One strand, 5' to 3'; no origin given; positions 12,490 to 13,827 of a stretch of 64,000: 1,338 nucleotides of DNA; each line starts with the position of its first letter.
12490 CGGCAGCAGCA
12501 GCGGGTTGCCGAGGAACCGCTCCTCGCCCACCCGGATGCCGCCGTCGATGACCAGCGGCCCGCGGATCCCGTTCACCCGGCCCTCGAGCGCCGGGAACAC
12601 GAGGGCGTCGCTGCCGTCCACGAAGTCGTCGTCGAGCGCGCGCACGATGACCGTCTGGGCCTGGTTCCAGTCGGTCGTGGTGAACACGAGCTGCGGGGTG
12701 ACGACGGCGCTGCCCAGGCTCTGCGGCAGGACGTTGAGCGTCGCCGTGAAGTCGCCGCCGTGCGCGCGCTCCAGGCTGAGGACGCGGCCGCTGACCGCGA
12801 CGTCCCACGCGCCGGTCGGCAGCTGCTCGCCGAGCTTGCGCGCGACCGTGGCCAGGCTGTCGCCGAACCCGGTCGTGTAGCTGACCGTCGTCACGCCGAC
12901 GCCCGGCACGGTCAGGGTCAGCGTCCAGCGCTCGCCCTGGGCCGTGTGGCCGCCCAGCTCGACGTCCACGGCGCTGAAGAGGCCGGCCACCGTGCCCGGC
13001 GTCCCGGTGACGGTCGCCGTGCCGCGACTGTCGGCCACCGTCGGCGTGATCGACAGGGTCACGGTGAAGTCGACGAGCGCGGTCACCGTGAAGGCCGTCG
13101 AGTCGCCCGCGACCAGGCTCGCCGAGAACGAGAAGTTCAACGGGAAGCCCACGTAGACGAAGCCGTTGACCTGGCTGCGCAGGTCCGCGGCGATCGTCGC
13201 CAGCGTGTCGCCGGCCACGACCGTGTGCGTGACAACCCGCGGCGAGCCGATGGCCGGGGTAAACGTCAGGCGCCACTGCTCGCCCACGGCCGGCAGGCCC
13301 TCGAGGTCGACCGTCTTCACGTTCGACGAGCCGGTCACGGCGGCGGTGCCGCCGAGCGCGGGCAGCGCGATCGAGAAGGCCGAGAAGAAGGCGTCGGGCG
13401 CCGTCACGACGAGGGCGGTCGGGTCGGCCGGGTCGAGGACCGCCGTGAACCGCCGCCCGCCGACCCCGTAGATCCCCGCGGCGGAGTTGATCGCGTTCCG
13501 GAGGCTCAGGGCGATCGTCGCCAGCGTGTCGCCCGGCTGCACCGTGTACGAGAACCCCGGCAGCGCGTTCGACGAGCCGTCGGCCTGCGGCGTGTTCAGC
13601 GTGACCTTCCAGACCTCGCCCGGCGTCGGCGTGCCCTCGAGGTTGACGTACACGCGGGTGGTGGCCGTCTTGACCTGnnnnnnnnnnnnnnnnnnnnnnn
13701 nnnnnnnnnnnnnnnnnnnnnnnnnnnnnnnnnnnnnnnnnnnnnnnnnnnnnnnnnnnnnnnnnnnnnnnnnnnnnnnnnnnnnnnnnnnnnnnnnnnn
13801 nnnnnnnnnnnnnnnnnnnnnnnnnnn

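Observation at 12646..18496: PPC-like beta-sandwich domains followed by ~16 repeats containing a LysM-like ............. core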

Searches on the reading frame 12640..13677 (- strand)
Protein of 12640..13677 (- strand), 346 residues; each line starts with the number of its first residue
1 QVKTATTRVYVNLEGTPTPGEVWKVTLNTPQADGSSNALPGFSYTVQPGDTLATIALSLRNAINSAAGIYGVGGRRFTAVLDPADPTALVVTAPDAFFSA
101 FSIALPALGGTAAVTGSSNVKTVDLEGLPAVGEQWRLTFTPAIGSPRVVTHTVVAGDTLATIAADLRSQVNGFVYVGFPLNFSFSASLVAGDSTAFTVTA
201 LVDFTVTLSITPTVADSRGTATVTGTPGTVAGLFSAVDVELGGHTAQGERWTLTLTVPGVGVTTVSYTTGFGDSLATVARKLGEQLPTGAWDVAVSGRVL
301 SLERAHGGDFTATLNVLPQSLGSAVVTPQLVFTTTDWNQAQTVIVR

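Call 13: find_homologous_proteins(query=window:12640-13677:-, max_evalue=0.001)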
Query window:12640-13677:- (346 aa): 1 proteins with E <= 0.001 among 8000 candidates.
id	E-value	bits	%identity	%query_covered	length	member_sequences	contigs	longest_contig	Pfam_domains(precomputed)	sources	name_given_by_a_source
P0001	3.8e-5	41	31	45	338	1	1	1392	-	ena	-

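Call 35: find_related_loci(query=window:12640-13677:-, collection=genome_contigs, flank=10000)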
Query window:12640-13677:- (346 aa) in genome_contigs; peptide patterns used: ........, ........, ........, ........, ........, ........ (x = any residue, [..] = any of these).
127 stretches matched a pattern, but none encodes a relative of the query by tblastn (E <= 1e-3).

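Call 97: search_protein_families(library=phrogs, proteins=[window:12715-13665:-], max_evalue=0.01)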
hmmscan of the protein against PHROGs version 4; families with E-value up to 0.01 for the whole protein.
window:12715-13665:- (317 aa): 2 families
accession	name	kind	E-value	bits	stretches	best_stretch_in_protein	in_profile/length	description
phrog_13532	-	unknown function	0.00027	21.2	0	143-186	114-158/278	-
phrog_380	-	lysis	0.0023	18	0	142-161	181-200/309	endolysin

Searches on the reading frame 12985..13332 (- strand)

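Call 12: search_protein_families(library=pfam, proteins=[window:12985-13332:-], max_evalue=10)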
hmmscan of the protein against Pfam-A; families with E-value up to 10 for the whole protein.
window:12985-13332:- (116 aa): 3 families
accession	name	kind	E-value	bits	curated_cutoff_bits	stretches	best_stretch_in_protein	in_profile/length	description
PF01476.26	LysM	-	0.033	14.6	20.9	1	36-50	1-15/43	LysM domain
PF12195.14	End_beta_barrel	-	0.1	13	35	1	39-99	13-69/83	Beta barrel domain of bacteriophage endosialidase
PF20564.3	DUF6774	-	0.18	11.6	25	1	41-49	15-23/28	Family of unknown function (DUF6774)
